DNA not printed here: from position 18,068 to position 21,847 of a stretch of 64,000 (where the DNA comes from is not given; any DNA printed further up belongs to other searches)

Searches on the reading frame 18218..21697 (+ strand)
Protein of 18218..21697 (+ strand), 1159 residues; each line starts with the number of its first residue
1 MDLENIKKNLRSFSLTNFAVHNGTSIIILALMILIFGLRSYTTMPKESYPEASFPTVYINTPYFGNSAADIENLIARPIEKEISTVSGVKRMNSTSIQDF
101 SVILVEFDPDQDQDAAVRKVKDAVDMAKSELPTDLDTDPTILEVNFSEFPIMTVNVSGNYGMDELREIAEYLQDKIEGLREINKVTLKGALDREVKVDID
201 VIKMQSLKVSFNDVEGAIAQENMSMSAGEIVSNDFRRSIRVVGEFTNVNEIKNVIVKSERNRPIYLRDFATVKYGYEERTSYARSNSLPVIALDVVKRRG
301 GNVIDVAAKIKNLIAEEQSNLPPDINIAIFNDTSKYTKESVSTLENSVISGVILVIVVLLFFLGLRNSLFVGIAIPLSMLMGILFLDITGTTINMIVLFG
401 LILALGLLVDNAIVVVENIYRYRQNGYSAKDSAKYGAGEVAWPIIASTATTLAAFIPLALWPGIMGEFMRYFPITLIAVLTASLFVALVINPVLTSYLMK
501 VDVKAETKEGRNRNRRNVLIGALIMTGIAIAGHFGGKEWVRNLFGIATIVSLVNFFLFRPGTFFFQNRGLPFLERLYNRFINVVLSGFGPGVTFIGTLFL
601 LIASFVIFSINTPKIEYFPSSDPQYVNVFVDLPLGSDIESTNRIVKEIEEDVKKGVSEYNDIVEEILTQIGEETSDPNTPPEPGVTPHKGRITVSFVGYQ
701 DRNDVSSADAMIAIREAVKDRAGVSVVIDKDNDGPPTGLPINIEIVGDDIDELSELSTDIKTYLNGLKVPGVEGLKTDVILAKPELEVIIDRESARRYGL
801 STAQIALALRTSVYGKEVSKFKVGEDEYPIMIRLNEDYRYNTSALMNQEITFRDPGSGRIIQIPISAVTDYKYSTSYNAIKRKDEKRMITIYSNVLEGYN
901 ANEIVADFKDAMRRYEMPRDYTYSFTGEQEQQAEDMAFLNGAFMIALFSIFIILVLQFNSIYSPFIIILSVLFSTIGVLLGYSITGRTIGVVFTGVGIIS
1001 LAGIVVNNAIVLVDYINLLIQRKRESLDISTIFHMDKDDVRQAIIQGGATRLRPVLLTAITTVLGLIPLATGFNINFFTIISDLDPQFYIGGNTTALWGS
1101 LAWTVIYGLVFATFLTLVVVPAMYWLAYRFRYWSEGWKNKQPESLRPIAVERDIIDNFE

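Call 68: search_protein_families(library=pfam, proteins=[window:18218-21697:+], max_evalue=0.0001)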
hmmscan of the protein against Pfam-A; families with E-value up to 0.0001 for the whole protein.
window:18218-21697:+ (1159 aa): 2 families
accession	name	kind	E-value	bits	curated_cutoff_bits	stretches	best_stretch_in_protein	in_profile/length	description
PF00873.25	ACR_tran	-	5.8e-193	643.8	28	1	16-1126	2-1019/1021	AcrB/AcrD/AcrF family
PF03176.21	MMPL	-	3.4e-05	23.4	20.5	0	900-1028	102-231/333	MMPL family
